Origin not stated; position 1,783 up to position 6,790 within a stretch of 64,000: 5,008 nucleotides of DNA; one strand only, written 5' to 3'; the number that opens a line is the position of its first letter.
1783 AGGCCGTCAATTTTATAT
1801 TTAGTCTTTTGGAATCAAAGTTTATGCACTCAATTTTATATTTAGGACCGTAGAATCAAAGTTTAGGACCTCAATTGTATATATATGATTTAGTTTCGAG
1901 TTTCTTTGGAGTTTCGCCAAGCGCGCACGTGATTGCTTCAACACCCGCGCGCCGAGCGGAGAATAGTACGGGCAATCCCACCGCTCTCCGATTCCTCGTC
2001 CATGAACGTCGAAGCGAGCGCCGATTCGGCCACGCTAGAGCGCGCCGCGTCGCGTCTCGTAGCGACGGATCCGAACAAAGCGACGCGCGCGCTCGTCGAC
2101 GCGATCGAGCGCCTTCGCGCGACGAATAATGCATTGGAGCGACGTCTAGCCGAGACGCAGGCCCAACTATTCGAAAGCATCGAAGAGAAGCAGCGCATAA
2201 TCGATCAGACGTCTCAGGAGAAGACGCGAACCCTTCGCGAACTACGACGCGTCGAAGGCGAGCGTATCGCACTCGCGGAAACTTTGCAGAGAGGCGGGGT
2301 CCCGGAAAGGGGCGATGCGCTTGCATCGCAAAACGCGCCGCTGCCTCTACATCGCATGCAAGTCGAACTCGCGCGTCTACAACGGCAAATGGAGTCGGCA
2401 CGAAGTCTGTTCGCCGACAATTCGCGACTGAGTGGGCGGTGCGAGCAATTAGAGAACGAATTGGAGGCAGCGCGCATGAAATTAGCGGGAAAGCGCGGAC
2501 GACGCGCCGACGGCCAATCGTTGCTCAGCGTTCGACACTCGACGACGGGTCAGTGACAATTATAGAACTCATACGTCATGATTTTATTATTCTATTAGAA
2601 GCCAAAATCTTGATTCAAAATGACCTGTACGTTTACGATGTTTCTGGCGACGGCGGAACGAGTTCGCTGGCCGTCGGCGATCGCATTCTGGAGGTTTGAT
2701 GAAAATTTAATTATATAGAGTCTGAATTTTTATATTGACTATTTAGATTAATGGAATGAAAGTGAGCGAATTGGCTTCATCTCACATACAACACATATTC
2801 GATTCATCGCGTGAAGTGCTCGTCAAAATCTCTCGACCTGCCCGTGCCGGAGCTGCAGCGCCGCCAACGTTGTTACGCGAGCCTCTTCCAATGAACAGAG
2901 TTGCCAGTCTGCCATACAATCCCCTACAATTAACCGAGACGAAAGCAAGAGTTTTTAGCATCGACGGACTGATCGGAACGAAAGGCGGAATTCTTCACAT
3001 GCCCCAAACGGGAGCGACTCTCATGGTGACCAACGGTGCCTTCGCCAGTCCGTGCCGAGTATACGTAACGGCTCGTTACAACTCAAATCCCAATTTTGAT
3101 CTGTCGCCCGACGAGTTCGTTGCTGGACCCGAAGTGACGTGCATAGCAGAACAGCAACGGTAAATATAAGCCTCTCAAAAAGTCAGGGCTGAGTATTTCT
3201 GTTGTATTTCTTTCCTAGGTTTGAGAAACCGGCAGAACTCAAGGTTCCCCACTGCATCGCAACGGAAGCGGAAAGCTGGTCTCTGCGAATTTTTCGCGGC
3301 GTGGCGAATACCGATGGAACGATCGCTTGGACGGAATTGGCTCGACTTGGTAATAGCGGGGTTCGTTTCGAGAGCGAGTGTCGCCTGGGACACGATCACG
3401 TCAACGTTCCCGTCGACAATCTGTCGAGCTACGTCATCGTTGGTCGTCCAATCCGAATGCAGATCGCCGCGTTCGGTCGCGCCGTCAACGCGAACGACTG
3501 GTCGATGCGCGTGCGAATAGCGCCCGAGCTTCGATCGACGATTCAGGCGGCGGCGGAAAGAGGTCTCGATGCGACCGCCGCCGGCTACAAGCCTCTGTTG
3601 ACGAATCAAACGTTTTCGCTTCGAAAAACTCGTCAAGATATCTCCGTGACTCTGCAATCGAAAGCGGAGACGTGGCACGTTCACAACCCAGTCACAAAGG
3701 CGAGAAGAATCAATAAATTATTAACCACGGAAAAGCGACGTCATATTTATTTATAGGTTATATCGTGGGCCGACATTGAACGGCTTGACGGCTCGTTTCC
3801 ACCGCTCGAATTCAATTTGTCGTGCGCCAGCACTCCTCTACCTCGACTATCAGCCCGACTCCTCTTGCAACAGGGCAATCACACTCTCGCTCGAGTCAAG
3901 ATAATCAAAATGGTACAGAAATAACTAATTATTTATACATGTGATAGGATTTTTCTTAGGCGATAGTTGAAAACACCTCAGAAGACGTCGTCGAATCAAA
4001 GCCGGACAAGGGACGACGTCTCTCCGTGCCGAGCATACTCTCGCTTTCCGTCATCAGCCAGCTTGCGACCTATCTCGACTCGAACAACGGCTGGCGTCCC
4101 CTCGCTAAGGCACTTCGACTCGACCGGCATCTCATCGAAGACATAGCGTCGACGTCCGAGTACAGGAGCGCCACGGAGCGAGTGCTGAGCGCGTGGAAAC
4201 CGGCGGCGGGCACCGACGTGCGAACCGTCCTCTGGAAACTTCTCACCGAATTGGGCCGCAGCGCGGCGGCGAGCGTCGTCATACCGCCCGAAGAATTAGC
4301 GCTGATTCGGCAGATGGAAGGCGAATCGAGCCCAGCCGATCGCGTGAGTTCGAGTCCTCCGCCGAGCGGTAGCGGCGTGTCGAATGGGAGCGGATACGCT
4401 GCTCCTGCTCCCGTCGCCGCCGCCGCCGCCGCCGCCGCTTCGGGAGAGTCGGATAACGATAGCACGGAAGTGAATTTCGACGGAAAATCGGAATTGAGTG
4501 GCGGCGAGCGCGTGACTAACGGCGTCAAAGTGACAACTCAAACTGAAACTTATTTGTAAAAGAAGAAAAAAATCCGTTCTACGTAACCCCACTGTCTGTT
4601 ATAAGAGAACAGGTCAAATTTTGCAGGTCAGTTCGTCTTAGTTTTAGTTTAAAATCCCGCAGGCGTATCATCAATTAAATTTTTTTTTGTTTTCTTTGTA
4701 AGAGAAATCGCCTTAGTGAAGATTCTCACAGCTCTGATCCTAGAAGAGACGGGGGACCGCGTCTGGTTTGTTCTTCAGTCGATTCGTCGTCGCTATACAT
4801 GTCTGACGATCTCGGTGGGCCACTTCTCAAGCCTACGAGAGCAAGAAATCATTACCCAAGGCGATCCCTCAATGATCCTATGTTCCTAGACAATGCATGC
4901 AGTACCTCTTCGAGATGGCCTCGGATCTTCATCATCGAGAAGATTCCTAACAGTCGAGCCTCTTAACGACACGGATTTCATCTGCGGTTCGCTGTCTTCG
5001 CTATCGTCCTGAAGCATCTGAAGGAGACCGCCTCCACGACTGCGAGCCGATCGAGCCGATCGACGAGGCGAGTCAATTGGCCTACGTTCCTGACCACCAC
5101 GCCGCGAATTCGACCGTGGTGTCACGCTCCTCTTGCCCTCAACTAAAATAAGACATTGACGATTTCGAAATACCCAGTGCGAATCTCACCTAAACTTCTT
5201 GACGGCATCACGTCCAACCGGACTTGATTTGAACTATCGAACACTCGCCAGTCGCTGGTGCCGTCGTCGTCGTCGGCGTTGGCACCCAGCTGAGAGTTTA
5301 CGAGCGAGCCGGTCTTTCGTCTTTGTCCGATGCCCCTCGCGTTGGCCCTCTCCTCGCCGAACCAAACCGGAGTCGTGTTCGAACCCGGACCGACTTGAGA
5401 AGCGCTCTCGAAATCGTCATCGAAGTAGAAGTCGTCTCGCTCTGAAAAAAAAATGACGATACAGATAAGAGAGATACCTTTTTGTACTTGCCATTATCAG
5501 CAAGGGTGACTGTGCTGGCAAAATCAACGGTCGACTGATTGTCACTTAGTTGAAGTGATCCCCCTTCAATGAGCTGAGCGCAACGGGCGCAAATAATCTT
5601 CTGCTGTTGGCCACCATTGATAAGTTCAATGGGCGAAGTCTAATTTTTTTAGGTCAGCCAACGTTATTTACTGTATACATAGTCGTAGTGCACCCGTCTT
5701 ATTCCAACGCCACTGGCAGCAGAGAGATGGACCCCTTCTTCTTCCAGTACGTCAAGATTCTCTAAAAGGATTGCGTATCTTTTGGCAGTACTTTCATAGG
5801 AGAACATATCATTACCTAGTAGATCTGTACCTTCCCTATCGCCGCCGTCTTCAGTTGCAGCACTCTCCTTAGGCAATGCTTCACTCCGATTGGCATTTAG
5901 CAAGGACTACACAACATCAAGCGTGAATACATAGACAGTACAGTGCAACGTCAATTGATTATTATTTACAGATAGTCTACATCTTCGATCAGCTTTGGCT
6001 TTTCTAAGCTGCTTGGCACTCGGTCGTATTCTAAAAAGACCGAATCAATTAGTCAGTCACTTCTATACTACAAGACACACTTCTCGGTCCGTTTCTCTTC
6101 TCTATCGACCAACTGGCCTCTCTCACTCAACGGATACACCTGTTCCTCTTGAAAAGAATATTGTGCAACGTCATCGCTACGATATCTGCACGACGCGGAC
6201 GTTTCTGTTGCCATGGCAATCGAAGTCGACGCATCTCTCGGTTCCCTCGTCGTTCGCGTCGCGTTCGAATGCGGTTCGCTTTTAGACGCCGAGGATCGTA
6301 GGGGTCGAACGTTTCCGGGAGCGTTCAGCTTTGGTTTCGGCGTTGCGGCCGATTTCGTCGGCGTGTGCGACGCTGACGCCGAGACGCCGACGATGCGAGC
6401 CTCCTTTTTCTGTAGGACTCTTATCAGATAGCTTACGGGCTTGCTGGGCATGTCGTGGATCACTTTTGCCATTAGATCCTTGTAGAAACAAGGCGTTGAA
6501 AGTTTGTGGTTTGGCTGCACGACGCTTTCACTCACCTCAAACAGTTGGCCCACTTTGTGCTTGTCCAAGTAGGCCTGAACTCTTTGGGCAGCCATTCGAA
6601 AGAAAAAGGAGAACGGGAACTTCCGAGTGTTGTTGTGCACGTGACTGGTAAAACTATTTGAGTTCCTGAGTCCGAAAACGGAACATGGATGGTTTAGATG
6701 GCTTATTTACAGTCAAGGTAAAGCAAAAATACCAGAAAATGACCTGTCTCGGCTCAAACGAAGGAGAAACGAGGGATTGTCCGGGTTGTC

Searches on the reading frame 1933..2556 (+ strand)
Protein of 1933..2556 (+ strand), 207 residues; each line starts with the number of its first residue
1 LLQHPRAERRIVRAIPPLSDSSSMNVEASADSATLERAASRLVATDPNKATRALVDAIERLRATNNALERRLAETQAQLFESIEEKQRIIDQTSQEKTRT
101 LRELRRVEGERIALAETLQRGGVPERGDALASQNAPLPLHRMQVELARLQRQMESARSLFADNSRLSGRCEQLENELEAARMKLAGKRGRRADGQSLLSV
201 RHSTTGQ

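Call 10: search_protein_families(library=pfam, proteins=[window:1933-2556:+], max_evalue=0.01)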
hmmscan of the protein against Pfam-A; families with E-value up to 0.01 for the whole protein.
window:1933-2556:+ (207 aa): 2 families
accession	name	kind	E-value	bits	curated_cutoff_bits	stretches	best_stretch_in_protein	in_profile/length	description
PF01763.21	Herpes_UL6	-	0.0024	16.9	27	1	49-107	371-431/562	Herpesvirus UL6 like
PF25450.1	Rab11-FIP3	-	0.0075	17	31.9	0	49-97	75-123/125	Rab11-FIP3-like domain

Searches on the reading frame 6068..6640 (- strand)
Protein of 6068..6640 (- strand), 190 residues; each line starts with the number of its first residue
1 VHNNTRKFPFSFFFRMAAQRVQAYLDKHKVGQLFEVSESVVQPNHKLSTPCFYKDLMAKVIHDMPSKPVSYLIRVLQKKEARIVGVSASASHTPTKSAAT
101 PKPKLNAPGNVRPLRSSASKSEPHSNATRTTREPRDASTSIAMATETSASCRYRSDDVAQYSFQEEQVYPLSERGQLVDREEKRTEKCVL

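Call 10: search_protein_families(library=pfam, proteins=[window:6068-6640:-], max_evalue=0.01)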
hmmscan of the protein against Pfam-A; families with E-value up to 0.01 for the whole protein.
window:6068-6640:- (190 aa): 1 family
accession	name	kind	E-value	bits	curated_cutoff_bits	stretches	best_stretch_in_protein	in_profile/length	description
PF17824.6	DUF5586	-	0.0046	16.5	26.6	0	51-81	15-45/404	Family of unknown function (DUF5586)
